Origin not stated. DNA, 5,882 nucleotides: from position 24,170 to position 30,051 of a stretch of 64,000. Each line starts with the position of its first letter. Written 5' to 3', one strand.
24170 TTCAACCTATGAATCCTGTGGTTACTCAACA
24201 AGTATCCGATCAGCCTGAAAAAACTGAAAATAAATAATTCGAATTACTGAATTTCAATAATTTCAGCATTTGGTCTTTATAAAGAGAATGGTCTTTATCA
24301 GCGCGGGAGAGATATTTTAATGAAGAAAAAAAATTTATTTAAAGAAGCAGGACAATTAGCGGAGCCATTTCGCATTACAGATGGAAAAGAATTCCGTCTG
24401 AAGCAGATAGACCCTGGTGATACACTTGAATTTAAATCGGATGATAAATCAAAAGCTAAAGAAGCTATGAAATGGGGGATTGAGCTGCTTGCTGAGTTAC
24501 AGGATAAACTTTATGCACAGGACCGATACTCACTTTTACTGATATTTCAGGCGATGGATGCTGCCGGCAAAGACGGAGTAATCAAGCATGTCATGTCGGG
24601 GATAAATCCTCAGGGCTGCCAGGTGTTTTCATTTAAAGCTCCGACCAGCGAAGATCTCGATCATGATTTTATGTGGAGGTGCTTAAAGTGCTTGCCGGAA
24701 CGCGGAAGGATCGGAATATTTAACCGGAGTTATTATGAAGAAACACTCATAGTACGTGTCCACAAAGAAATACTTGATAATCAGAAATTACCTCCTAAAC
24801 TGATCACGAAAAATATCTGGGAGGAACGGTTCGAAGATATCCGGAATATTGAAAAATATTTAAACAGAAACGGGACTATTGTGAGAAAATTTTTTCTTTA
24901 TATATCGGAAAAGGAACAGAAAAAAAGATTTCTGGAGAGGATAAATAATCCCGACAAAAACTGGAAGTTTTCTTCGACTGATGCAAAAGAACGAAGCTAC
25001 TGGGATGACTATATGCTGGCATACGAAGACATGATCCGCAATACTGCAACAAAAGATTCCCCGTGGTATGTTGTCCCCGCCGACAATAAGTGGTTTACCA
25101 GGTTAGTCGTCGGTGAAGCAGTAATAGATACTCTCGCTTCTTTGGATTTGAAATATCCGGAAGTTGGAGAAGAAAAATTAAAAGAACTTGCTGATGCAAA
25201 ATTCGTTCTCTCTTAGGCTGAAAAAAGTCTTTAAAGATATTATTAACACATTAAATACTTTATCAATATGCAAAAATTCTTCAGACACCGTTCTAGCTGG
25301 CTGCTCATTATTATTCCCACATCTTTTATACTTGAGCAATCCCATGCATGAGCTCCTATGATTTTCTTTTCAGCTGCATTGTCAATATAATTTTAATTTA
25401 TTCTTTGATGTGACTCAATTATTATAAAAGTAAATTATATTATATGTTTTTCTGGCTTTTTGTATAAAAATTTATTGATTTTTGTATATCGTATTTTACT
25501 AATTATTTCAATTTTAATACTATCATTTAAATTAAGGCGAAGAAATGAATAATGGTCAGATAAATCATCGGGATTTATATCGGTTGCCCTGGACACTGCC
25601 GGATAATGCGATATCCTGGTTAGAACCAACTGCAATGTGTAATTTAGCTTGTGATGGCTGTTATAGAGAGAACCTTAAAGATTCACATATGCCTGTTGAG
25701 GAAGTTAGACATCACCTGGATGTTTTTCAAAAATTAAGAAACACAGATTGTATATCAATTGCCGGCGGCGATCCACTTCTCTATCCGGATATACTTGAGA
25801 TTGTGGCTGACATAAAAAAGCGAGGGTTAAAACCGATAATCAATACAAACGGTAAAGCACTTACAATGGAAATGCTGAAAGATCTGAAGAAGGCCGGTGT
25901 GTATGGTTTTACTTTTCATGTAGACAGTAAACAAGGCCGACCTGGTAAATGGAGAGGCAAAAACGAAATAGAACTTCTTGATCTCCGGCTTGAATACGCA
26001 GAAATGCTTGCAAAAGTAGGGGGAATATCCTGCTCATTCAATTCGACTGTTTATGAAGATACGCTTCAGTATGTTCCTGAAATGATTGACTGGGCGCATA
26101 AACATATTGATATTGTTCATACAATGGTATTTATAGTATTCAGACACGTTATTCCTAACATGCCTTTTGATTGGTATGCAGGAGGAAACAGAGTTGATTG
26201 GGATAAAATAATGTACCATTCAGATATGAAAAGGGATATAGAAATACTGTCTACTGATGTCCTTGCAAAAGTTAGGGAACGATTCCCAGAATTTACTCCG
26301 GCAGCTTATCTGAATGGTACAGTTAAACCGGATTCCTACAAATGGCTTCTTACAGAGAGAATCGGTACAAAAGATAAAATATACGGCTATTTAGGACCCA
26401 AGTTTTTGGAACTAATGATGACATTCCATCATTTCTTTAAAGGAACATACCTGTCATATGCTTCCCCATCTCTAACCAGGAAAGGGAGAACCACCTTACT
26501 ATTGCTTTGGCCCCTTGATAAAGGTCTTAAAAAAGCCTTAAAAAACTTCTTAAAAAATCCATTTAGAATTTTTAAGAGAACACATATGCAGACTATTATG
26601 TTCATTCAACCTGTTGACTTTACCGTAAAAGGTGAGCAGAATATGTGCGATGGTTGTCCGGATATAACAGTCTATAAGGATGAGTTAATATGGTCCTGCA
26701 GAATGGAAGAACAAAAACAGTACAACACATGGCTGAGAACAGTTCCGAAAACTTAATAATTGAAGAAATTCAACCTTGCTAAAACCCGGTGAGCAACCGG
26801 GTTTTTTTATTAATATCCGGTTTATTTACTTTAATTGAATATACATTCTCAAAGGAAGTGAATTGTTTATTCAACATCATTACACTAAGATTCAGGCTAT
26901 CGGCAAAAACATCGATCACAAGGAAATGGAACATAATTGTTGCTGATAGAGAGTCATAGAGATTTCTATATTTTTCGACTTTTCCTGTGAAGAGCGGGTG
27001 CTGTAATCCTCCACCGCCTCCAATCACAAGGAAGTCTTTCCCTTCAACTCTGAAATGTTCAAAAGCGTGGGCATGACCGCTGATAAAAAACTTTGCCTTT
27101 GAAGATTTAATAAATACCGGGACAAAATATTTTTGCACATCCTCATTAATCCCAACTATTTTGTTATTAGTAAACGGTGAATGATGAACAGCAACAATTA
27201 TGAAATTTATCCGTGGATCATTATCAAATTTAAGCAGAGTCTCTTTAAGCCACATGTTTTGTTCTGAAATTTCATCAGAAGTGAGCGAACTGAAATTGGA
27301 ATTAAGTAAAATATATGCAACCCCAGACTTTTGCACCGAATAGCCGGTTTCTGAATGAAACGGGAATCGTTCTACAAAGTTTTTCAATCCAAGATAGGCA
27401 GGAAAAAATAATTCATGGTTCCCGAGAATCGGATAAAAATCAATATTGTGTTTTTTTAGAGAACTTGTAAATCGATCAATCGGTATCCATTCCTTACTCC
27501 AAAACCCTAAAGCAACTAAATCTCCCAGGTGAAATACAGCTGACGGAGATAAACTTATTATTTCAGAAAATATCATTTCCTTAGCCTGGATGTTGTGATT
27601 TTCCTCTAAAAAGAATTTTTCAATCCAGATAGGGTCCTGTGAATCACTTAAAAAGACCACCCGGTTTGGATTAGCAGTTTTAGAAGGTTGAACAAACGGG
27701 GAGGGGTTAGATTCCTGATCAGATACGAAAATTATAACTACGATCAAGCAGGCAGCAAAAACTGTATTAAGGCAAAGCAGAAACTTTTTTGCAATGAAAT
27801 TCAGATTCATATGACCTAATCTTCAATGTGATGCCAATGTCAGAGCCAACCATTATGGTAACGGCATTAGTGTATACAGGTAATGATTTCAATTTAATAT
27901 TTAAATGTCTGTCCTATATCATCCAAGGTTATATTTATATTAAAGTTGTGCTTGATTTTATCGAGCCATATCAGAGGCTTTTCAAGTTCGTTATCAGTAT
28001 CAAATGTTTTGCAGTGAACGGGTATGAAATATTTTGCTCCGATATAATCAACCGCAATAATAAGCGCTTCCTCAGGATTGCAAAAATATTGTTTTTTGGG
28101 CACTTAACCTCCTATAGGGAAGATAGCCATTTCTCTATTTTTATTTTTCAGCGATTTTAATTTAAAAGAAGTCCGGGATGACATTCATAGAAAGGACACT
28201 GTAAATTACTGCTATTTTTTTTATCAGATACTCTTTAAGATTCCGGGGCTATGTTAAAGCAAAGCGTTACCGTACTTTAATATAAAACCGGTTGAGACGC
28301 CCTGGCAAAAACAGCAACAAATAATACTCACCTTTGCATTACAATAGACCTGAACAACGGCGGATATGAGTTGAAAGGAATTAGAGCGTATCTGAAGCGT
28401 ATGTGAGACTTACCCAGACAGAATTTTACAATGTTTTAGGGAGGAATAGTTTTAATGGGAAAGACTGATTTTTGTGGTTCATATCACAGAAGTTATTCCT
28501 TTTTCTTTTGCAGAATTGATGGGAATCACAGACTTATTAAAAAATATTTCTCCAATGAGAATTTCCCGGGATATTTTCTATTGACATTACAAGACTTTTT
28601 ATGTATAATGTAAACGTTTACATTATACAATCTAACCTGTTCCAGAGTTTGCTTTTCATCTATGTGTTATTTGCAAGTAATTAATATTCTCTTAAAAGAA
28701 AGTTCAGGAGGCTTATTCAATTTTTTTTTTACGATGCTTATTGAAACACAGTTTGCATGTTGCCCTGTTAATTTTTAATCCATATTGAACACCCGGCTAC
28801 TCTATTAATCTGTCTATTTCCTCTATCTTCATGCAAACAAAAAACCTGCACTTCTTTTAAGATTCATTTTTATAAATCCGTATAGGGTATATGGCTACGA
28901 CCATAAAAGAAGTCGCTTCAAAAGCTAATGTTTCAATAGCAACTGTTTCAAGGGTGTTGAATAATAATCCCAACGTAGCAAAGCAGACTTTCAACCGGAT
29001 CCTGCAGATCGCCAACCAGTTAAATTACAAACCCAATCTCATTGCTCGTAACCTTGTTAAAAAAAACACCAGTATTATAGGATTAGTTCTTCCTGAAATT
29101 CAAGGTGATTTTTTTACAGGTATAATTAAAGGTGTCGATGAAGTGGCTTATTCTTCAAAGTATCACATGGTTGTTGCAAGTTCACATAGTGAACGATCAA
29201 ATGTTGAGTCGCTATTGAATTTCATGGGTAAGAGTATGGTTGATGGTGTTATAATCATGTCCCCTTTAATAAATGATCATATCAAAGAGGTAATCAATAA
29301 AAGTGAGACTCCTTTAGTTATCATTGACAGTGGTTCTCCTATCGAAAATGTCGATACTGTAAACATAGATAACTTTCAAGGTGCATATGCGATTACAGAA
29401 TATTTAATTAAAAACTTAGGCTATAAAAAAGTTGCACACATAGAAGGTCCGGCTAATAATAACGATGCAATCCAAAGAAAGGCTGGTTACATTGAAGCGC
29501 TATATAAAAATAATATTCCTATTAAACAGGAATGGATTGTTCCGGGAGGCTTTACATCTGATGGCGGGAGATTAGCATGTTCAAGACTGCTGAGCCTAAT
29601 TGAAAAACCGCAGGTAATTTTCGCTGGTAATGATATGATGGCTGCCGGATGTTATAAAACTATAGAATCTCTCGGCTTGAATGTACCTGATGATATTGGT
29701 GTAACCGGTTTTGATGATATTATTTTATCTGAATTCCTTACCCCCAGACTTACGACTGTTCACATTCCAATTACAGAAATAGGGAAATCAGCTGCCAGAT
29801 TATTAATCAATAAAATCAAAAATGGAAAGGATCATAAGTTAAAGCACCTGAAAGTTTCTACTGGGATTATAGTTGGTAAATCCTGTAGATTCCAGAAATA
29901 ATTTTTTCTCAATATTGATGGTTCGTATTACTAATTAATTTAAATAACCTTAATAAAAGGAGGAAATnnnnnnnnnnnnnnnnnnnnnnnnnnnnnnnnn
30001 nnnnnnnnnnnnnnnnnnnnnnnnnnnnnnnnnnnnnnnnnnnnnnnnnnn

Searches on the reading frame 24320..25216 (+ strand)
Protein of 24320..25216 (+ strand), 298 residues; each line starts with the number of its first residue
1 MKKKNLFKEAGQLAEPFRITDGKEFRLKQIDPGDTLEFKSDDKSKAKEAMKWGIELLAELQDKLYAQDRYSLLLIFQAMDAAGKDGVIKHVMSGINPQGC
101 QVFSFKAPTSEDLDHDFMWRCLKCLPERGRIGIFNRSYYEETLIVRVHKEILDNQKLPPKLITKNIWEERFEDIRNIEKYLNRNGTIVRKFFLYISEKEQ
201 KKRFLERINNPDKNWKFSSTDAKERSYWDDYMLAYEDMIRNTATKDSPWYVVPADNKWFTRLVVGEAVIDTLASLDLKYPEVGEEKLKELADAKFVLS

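Call 57: search_protein_families(library=pfam, proteins=[window:24320-25216:+], max_evalue=0.00001)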
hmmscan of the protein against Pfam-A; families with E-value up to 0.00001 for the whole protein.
window:24320-25216:+ (298 aa): 1 family
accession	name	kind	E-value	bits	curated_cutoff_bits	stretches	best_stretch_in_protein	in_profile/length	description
PF03976.20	PPK2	-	1e-67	228.5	22.3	1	41-274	3-223/229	Polyphosphate kinase 2 (PPK2)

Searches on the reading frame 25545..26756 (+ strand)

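Call 57: search_protein_families(library=pfam, proteins=[window:25545-26756:+], max_evalue=0.00001)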
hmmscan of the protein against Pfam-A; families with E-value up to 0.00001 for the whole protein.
window:25545-26756:+ (403 aa): 2 families
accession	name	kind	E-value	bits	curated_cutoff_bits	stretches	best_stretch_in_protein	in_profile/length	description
PF04055.27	Radical_SAM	-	2.4e-17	64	29.5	1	27-184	2-166/166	Radical SAM superfamily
PF13353.11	Fer4_12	-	8e-06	26.6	22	0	31-108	14-96/137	4Fe-4S single cluster domain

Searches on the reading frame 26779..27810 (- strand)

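Call 57: search_protein_families(library=pfam, proteins=[window:26779-27810:-], max_evalue=0.00001)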
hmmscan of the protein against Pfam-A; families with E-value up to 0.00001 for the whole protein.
window:26779-27810:- (343 aa): 1 family
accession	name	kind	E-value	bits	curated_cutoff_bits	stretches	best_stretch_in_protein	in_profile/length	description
PF00149.33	Metallophos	-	4.9e-12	47.1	21.5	1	50-249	2-190/191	Calcineurin-like phosphoesterase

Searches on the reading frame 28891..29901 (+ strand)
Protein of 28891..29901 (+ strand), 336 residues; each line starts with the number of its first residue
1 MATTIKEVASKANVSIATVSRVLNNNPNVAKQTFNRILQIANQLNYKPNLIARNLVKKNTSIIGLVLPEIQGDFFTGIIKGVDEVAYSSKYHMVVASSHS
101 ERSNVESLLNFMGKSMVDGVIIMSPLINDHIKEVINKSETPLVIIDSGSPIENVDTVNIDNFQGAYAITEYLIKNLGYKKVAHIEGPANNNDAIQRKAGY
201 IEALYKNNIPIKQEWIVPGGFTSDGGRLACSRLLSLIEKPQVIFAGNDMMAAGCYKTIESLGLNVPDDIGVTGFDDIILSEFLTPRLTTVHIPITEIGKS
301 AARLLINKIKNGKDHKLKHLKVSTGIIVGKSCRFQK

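Call 57: search_protein_families(library=pfam, proteins=[window:28891-29901:+], max_evalue=0.00001)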
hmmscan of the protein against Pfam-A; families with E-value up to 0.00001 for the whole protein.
window:28891-29901:+ (336 aa): 4 families
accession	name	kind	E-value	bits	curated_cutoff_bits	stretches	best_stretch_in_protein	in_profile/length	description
PF00532.27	Peripla_BP_1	-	6.4e-27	95.2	22.2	1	62-315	3-267/281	Periplasmic binding proteins and sugar binding domain of LacI family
PF13377.12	Peripla_BP_3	-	2.4e-26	93.2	26.5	1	174-332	5-167/167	Periplasmic binding protein-like domain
PF00356.27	LacI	-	9.1e-19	67.4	27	1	4-49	1-46/46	Bacterial regulatory proteins, lacI family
PF13407.12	Peripla_BP_4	-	1.6e-18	67.7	35.1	1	63-276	1-218/258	Periplasmic binding protein domain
